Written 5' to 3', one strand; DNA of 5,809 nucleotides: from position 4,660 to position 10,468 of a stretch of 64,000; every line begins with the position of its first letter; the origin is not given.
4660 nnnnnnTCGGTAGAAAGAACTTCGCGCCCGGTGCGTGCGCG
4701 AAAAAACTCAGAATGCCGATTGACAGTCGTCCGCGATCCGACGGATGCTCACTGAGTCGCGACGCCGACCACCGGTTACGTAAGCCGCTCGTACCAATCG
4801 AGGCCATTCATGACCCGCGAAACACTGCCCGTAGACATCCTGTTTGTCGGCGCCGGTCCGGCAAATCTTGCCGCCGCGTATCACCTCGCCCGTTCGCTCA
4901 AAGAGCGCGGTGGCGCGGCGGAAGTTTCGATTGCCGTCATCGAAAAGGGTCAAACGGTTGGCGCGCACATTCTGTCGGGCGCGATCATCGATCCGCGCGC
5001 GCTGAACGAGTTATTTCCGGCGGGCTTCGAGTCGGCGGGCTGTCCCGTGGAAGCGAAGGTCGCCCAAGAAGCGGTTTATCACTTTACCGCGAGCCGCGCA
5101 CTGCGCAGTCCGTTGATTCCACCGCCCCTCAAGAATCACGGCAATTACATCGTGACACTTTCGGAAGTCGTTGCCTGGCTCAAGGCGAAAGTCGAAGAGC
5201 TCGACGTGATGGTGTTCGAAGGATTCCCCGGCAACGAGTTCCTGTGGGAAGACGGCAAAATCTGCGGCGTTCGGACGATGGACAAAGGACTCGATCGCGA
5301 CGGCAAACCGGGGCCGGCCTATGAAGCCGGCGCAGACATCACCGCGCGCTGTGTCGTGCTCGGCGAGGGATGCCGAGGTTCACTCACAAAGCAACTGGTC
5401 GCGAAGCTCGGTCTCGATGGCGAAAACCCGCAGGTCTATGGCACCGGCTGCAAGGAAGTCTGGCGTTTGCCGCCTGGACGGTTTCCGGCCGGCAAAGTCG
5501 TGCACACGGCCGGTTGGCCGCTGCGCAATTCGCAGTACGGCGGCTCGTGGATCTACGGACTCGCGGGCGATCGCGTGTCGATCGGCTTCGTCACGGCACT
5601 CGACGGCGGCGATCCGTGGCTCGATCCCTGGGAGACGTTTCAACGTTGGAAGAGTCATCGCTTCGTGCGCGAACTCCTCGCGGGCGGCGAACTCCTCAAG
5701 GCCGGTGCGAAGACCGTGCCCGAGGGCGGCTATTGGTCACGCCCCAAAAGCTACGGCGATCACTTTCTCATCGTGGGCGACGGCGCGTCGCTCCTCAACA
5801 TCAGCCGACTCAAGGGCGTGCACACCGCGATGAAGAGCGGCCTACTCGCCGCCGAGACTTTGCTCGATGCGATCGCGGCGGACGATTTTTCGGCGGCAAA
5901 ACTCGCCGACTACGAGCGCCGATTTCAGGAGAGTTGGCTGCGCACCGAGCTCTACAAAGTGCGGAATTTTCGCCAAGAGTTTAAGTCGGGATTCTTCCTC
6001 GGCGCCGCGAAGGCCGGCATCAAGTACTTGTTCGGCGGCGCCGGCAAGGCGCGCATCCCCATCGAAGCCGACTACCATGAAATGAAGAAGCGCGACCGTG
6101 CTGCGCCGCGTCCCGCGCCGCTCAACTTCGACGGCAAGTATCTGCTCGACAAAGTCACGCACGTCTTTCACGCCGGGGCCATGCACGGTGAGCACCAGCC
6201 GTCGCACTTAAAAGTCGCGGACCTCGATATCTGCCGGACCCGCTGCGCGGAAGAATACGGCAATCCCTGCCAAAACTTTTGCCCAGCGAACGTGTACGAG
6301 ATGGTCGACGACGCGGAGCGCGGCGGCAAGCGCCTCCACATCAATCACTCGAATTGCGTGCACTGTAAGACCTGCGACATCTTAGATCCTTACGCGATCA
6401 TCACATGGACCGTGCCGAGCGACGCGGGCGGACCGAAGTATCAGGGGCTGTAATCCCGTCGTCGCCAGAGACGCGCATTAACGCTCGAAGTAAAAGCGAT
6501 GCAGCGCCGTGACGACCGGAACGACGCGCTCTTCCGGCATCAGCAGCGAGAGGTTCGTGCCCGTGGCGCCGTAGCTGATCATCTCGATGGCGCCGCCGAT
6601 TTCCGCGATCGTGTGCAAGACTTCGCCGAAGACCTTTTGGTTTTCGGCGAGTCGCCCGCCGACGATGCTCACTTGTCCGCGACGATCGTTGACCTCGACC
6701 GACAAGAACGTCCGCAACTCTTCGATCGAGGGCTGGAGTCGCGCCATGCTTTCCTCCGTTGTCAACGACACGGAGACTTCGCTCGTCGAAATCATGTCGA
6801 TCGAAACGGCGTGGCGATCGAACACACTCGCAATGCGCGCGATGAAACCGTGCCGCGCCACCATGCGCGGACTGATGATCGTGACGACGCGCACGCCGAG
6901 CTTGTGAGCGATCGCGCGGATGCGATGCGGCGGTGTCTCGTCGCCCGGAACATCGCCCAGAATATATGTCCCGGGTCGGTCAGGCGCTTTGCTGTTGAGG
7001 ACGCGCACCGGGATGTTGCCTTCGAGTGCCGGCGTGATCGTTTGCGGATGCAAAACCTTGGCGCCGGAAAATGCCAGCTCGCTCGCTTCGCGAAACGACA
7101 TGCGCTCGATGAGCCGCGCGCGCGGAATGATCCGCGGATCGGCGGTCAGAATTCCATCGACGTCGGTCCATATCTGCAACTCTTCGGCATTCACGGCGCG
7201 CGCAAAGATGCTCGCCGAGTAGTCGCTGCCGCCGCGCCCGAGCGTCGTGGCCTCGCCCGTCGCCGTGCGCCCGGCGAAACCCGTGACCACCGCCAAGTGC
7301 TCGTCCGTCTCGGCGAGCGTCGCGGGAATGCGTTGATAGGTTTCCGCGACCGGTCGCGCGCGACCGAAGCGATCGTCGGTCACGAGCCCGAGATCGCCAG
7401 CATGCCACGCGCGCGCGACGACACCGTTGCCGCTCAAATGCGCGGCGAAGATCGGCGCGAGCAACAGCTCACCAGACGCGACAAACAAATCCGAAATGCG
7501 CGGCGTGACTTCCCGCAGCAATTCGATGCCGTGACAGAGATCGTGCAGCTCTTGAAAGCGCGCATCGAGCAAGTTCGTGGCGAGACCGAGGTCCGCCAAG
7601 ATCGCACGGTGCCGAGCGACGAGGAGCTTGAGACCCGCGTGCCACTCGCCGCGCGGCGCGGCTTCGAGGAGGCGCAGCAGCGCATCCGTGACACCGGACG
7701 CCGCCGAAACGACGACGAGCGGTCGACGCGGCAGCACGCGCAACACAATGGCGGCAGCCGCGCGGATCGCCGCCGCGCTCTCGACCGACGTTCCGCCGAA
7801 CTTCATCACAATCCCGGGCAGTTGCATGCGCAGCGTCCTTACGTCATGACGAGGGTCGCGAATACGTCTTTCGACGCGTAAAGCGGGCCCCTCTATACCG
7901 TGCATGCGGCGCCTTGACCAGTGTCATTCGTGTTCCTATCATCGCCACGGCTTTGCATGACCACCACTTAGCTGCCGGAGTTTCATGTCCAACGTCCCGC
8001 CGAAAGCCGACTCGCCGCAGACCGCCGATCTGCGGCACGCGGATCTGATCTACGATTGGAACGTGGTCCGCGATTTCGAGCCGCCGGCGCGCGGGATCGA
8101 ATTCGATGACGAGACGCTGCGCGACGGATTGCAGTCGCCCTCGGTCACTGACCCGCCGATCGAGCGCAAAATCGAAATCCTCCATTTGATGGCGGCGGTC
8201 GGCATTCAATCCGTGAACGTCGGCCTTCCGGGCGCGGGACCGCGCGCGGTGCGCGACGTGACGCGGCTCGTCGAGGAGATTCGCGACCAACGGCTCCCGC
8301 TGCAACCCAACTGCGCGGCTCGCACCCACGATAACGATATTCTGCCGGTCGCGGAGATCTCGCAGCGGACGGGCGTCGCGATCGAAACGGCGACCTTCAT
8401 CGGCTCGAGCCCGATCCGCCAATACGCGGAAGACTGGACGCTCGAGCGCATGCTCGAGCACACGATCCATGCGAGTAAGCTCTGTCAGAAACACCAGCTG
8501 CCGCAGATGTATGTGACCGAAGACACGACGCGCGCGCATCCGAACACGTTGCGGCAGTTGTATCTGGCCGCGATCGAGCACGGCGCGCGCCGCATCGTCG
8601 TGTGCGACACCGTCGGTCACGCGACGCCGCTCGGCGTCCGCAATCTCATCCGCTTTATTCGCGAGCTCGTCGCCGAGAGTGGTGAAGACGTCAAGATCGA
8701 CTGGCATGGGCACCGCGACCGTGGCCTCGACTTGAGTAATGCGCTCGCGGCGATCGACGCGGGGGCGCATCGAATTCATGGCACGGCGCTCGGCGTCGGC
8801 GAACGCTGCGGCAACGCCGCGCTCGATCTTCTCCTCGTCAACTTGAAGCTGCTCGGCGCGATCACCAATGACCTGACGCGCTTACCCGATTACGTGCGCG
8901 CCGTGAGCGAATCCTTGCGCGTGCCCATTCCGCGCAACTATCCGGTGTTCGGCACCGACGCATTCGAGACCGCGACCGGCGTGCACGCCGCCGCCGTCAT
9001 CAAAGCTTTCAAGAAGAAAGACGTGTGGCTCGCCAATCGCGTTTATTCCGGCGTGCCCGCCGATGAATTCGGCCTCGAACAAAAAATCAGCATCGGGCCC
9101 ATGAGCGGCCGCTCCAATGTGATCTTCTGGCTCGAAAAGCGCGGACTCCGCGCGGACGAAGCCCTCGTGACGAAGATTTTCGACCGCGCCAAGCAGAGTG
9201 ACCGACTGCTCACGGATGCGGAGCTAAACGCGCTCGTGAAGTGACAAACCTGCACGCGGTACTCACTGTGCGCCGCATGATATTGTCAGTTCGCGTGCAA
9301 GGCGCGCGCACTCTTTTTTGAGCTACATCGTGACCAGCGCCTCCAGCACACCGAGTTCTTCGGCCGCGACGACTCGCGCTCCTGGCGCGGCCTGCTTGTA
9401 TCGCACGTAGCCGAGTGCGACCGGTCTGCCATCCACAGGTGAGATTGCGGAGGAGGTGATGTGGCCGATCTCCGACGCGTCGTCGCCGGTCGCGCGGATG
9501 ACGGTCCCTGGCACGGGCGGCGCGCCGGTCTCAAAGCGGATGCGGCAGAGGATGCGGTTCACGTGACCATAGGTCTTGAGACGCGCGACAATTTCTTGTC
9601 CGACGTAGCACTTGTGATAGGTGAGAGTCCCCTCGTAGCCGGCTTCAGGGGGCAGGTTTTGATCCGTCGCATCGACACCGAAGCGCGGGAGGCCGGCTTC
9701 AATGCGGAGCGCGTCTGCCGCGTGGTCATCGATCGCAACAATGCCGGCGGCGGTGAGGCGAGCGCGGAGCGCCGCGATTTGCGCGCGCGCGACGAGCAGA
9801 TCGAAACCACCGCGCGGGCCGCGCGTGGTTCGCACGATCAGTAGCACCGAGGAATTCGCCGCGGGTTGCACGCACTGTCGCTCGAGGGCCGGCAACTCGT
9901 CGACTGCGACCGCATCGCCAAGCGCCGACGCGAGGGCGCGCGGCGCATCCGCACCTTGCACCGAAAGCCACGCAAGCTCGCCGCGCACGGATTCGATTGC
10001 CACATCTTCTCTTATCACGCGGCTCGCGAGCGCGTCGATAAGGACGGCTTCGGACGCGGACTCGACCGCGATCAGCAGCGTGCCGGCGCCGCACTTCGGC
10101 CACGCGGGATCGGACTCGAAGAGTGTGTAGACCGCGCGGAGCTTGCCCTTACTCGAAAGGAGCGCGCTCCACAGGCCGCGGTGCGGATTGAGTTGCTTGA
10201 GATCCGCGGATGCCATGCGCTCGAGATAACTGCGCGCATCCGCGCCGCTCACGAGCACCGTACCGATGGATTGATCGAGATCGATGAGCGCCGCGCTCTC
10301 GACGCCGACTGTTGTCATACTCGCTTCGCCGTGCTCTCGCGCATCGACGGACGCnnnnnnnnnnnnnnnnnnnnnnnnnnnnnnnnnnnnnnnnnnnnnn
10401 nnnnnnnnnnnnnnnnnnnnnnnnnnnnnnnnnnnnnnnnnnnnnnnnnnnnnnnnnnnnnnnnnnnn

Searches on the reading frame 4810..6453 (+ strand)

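Call 42: search_protein_families(library=pfam, proteins=[window:4810-6453:+])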
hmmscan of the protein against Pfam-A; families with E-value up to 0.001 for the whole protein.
window:4810-6453:+ (547 aa): 3 families
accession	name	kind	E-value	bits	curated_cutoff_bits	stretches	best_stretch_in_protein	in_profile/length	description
PF05187.19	Fer4_ETF_QO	-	5.8e-35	120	24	1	445-545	4-104/104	Electron transfer flavoprotein-ubiquinone oxidoreductase, 4Fe-4S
PF21162.3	ETFQO_UQ-bd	-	3.6e-30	104.8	27.7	1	210-303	1-96/96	ETF-QO, ubiquinone-binding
PF12838.12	Fer4_7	-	0.00077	20.3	27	0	486-522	7-44/52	4Fe-4S dicluster domain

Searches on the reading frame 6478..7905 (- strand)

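Call 42: search_protein_families(library=pfam, proteins=[window:6478-7905:-])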
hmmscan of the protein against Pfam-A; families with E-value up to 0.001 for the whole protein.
window:6478-7905:- (475 aa): 4 families
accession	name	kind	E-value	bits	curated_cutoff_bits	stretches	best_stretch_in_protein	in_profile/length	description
PF00696.33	AA_kinase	-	7.9e-46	157.1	24.9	1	32-304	3-234/234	Amino acid kinase family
PF22468.2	ACT_9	-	5.1e-15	55.4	27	2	412-470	1-59/61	ACT domain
PF01842.31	ACT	-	9.7e-06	25.7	27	1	343-378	2-37/66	ACT domain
PF13840.12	ACT_7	-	1.9e-05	24.8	27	0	337-379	5-47/65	ACT domain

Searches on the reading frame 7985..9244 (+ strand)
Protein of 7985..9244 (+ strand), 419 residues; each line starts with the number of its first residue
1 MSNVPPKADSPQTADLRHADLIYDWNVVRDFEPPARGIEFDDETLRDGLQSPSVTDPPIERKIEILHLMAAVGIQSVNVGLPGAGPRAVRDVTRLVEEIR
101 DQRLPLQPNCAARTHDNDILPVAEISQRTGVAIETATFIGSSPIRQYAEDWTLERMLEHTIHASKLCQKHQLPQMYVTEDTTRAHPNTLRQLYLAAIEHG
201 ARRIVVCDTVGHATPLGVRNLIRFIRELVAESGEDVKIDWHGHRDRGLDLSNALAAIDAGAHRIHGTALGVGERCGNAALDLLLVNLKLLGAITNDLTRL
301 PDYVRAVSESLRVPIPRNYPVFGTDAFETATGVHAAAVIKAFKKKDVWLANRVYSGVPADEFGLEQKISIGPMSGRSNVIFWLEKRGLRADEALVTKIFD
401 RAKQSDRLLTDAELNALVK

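Call 42: search_protein_families(library=pfam, proteins=[window:7985-9244:+])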
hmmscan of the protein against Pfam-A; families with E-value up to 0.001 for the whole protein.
window:7985-9244:+ (419 aa): 1 family
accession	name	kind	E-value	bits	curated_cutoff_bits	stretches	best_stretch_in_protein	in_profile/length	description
PF00682.25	HMGL-like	-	2.9e-39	135.5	29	1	39-298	3-251/260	HMGL-like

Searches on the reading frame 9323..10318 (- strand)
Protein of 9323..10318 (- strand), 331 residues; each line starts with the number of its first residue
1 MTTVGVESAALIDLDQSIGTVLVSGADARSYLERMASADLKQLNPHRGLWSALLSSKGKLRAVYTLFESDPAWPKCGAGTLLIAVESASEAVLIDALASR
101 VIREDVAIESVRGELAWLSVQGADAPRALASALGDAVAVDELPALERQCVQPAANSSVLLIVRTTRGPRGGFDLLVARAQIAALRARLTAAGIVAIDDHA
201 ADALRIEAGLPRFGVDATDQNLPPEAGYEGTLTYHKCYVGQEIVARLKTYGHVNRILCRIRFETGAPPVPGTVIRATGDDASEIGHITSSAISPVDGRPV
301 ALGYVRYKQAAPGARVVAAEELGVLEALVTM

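Call 42: search_protein_families(library=pfam, proteins=[window:9323-10318:-])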
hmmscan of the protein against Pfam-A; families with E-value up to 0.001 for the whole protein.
window:9323-10318:- (331 aa): 2 families
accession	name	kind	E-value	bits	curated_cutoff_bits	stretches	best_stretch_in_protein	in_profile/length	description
PF01571.26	GCV_T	-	7e-22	78.3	25.6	1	7-229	38-253/255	Aminomethyltransferase folate-binding domain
PF08669.17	GCV_T_C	-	6.8e-07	29.5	25.9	1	261-317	7-61/80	Glycine cleavage T-protein C-terminal barrel domain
